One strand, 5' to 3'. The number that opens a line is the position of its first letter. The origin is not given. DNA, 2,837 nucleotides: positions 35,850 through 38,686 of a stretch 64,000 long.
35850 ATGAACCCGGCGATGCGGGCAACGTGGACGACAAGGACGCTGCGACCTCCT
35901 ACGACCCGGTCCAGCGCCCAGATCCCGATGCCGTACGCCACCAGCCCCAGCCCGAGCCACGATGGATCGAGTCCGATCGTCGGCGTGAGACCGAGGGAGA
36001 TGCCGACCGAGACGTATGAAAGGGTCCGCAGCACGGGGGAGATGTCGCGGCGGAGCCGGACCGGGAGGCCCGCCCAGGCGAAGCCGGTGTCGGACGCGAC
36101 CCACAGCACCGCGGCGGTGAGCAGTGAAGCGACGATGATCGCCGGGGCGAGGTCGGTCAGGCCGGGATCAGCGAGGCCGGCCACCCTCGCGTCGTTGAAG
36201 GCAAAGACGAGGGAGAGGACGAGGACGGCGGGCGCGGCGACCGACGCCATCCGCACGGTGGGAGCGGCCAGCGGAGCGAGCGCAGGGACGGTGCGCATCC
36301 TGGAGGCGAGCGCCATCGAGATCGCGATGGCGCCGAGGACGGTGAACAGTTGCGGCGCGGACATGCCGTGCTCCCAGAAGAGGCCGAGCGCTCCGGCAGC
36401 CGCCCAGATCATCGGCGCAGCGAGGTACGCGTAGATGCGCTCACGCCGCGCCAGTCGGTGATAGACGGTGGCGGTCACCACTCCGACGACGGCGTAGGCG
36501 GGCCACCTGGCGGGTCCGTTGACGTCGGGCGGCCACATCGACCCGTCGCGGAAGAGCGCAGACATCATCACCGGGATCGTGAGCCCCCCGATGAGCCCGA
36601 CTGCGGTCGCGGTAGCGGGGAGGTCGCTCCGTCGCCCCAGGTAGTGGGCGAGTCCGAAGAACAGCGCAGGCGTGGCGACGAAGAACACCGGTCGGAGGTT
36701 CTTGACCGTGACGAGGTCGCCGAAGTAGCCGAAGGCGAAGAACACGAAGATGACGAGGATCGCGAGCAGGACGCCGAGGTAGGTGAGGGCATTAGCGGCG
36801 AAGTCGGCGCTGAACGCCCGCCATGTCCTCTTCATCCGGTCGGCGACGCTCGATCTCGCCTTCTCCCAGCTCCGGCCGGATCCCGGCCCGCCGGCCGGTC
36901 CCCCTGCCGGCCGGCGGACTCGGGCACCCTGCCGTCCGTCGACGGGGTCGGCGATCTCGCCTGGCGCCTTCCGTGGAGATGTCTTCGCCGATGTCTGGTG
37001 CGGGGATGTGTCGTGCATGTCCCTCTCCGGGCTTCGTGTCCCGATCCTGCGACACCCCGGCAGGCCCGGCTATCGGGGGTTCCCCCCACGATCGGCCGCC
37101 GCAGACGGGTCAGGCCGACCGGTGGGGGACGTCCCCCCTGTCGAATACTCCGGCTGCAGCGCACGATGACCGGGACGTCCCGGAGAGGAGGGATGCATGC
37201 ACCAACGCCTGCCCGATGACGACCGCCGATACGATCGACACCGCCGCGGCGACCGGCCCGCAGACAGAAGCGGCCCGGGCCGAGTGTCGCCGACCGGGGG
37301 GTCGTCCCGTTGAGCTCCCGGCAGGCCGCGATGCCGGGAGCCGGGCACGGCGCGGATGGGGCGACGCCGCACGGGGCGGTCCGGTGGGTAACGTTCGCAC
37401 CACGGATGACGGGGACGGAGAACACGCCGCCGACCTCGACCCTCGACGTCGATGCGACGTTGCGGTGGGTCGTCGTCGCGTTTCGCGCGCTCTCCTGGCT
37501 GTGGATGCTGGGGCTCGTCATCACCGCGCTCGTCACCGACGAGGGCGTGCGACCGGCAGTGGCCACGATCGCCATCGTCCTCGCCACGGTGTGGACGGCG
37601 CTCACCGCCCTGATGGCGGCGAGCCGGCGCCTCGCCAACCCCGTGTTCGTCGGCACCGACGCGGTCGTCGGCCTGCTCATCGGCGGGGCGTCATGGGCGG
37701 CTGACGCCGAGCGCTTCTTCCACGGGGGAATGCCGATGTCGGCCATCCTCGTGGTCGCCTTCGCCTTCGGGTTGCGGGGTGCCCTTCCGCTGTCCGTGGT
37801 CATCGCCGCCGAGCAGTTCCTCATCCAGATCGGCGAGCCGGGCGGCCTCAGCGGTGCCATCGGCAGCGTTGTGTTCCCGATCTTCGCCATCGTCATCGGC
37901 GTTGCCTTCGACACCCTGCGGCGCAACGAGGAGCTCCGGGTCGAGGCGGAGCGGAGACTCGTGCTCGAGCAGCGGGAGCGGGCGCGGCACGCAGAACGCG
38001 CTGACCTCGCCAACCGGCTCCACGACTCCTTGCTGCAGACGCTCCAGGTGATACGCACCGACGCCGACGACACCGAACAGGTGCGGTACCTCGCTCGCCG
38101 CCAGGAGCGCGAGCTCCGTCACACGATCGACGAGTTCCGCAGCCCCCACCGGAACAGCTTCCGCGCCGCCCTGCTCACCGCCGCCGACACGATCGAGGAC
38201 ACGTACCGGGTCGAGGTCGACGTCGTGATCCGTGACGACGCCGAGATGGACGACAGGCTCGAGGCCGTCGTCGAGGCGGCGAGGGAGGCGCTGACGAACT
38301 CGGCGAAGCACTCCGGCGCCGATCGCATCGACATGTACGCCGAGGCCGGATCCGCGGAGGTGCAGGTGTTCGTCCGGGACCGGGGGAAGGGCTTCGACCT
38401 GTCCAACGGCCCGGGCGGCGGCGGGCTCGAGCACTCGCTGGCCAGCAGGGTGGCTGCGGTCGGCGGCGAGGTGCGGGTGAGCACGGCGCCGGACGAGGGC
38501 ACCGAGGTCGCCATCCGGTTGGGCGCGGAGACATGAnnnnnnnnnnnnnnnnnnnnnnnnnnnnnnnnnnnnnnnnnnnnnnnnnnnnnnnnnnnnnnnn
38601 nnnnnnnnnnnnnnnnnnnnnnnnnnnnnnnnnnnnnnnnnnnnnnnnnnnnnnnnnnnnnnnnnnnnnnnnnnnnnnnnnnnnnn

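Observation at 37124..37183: Two perfect 14-bp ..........-core palindromes in the divergent promoter between the giant membrane protein and the sensor kinase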

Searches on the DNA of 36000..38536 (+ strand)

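Call 5: search_rna_families(source=window, start=36000, end=38500, threshold=evalue, max_evalue=10)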
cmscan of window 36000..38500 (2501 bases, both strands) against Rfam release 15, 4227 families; matches with E-value up to 10: 6.
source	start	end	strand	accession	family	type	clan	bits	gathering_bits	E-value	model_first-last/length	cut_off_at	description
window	37874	37944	-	RF02682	HDV-F-prausnitzii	Gene; ribozyme;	-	20.2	44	0.94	1-74/74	no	HDV ribozyme from F. prausnitzii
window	38259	38344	+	RF03038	nhaA-II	Cis-reg;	-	19.5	70.4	7.2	1-84/84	no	nhaA-II RNA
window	36501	36548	+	RF01297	sR40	Gene; snRNA; snoRNA; CD-box;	-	17.8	50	2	1-61/61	no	Small nucleolar RNA sR40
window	36889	36916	+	RF01811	PtaRNA1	Gene; antitoxin;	-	16.3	47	6.3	40-67/72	no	Plasmid transferred anti-sense RNA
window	37787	37900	-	RF01276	sR53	Gene; snRNA; snoRNA; CD-box;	-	15.7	49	1.5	1-60/60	no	Small nucleolar RNA sR53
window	37159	37221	+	RF01136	sR28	Gene; snRNA; snoRNA; CD-box;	-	11.7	39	7.7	1-55/55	no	Small nucleolar RNA sR28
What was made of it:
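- On Known structured RNA (Rfam 15): For 36000-38500 there was no match better than E 0.9 (call 5).
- Rfam finds nothing (call 5).
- Tried and rejected: The region gave nothing better than E 0.9 (call 5).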

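Call 29: search_rna_families(sources=[L038, L012, L064, L078, L052, L067, L006, L001], threshold=gathering)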
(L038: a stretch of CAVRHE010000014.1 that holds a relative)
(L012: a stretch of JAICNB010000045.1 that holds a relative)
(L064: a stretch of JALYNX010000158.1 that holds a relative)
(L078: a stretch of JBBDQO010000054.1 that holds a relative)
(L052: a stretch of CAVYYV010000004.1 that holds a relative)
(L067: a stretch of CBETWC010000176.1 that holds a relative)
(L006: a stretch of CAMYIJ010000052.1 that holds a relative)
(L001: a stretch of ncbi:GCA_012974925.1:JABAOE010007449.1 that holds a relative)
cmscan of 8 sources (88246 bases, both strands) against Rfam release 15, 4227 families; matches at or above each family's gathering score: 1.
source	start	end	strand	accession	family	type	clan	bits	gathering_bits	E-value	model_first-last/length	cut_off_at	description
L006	3265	3336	-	RF00005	tRNA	Gene; tRNA;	CL00001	65.8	29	6.1e-12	1-71/71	no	tRNA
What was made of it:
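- Tried and rejected: Eight related loci at gathering score gave only a tRNA (call 29).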

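Call 30: search_rna_families(source=L038, start=5600, end=6050, threshold=evalue, max_evalue=5, show_alignments=2)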
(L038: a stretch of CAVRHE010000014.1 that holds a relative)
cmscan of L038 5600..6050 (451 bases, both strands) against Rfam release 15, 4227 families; matches with E-value up to 5: 2.
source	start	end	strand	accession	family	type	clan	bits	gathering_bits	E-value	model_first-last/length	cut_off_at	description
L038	5753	5854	-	RF00162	SAM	Cis-reg; riboswitch;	CL00012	21.6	44.4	0.021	1-108/108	no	SAM riboswitch aptamer (S box leader)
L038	5822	5886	+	RF01521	CC1840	Gene; sRNA;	-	17.9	50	4.7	1-95/95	no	caulobacter sRNA CC1840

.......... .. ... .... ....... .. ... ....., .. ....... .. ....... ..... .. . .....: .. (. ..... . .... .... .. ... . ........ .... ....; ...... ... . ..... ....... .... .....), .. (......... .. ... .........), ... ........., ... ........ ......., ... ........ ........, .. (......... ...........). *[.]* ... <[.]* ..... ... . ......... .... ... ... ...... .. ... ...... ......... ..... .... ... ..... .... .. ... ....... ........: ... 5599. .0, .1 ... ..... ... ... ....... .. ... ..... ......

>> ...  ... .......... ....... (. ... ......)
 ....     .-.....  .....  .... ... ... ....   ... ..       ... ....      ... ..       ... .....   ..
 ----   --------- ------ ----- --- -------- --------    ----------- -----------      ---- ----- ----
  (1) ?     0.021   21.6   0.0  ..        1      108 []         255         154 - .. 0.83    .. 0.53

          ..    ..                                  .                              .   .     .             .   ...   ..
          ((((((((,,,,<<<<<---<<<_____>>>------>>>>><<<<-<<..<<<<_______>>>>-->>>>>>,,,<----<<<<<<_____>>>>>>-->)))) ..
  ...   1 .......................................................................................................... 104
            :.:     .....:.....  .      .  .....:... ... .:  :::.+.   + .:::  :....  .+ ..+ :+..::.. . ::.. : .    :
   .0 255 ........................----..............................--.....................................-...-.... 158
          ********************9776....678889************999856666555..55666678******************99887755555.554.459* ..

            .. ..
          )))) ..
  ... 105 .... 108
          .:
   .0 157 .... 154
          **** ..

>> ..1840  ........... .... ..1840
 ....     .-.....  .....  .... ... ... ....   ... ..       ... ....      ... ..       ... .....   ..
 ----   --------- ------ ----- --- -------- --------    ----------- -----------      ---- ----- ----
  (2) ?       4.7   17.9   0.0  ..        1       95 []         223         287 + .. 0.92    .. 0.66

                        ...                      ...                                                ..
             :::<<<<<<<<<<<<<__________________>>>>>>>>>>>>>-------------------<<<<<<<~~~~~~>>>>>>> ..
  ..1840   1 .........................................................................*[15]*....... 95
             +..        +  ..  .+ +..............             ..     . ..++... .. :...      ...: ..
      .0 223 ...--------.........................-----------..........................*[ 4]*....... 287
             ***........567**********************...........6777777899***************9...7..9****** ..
